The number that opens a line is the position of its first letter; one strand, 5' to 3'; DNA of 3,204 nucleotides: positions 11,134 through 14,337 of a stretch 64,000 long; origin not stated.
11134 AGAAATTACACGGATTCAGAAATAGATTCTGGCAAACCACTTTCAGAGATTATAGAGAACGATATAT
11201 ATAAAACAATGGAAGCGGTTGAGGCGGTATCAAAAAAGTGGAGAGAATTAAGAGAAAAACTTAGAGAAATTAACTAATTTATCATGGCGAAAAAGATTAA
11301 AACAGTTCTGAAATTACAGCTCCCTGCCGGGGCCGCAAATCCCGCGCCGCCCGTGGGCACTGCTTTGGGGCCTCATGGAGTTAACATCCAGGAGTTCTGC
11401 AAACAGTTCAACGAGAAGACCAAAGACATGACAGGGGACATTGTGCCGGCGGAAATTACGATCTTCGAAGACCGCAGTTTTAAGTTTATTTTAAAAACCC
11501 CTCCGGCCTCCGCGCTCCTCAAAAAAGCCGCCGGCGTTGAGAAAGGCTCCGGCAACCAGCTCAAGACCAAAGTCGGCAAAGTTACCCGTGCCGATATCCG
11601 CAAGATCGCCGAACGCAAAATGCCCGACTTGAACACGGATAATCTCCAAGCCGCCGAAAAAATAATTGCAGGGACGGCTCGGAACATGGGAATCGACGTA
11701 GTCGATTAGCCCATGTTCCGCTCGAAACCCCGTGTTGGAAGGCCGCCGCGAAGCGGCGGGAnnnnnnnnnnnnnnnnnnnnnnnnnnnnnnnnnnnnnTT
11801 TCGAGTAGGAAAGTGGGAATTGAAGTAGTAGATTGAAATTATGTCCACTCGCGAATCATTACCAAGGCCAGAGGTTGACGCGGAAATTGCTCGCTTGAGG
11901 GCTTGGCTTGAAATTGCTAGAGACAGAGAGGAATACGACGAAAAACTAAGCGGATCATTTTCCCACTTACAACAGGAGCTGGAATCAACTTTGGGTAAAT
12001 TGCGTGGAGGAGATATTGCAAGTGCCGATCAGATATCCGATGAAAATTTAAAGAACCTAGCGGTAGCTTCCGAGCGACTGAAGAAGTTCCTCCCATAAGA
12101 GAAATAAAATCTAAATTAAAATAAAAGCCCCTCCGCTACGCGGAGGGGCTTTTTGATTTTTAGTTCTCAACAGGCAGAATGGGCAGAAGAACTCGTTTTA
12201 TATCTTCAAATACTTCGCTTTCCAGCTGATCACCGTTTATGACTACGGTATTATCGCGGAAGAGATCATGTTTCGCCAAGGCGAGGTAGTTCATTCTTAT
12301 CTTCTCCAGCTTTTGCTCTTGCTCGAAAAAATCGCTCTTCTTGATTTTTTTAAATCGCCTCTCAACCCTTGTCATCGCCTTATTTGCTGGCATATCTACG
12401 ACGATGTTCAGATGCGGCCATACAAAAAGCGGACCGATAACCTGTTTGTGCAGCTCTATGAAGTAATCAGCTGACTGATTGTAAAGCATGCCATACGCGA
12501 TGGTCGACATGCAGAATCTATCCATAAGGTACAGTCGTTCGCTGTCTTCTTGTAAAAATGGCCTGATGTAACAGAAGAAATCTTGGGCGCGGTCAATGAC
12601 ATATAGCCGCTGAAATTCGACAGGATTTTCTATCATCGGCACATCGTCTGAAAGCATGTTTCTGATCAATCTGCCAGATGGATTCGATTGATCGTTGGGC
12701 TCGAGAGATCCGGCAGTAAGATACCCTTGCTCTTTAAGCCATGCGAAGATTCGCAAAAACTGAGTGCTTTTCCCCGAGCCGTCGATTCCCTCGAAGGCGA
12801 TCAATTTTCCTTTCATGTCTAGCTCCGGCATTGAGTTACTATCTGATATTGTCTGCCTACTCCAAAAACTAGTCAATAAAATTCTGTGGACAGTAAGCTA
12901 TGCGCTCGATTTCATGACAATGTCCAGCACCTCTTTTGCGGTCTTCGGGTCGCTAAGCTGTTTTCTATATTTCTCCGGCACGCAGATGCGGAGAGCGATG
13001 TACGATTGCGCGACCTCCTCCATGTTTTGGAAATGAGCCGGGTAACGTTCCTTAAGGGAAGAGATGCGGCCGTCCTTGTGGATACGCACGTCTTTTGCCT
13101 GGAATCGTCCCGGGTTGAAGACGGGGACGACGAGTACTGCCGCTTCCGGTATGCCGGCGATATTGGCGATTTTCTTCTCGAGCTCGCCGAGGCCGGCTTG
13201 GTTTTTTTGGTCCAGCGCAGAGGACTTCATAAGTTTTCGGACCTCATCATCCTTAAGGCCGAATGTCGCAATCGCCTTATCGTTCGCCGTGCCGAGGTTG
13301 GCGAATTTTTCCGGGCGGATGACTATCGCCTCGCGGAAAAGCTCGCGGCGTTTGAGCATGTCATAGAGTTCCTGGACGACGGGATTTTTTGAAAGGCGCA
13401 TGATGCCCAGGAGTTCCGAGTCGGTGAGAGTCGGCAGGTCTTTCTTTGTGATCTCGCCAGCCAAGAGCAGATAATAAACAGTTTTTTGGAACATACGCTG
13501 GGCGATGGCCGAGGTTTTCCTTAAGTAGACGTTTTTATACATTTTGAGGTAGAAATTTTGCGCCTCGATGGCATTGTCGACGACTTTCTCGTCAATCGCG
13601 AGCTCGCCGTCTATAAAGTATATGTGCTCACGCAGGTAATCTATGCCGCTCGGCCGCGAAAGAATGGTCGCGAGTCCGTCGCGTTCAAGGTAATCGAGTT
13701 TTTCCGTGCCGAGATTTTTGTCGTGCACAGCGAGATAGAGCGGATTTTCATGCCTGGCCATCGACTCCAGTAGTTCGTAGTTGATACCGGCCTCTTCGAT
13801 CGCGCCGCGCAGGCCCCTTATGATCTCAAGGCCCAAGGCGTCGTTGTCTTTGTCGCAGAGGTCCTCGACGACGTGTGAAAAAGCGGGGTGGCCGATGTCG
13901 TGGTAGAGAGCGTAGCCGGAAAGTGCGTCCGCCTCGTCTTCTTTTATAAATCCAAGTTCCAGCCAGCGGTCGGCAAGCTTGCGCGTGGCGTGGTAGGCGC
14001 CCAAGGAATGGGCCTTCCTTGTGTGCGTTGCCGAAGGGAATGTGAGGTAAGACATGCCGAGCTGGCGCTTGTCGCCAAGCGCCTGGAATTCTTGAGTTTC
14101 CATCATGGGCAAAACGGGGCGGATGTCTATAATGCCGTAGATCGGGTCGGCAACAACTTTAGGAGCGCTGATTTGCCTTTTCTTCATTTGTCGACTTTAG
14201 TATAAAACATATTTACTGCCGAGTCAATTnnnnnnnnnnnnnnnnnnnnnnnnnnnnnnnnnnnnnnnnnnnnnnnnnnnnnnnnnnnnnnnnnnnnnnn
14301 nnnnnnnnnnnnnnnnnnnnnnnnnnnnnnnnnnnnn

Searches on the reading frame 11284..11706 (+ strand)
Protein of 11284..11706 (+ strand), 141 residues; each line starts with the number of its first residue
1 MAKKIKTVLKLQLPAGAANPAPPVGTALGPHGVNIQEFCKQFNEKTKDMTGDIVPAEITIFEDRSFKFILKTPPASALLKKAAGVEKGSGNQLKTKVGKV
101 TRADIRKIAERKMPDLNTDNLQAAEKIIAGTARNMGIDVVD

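Call 27: search_protein_families(library=pfam, proteins=[window:11284-11706:+])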
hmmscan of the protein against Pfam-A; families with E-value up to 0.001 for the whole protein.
window:11284-11706:+ (141 aa): 2 families
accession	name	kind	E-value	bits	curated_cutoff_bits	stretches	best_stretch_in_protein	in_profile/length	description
PF00298.24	Ribosomal_L11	-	2.6e-28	98.7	21.4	1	71-139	1-69/69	Ribosomal protein L11, RNA binding domain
PF03946.19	Ribosomal_L11_N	-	4.1e-28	97.3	32.9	1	9-66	1-58/58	Ribosomal protein L11, N-terminal domain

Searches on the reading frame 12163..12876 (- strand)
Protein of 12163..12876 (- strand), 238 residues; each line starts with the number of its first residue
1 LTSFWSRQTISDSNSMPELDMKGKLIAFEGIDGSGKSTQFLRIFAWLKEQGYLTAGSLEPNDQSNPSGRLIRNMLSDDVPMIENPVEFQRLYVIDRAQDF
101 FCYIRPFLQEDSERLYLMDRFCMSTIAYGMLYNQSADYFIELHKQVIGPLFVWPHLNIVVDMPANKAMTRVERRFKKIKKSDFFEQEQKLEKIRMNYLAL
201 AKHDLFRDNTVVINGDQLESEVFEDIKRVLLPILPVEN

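Call 27: search_protein_families(library=pfam, proteins=[window:12163-12876:-])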
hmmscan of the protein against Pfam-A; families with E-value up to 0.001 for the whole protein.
window:12163-12876:- (238 aa): 1 family
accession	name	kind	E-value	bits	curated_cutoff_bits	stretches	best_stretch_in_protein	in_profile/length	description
PF02223.23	Thymidylate_kin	-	3.9e-25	89.1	27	1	28-226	1-185/185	Thymidylate kinase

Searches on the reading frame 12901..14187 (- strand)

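Call 27: search_protein_families(library=pfam, proteins=[window:12901-14187:-])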
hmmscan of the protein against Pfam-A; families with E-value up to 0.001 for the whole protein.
window:12901-14187:- (429 aa): 2 families
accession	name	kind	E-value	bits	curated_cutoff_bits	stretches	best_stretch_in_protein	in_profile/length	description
PF19276.4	HD_assoc_2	-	1e-18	68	23.1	2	187-296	8-116/222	HD associated region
PF01966.28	HD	-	1.2e-06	29.2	22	1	59-149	3-88/116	HD domain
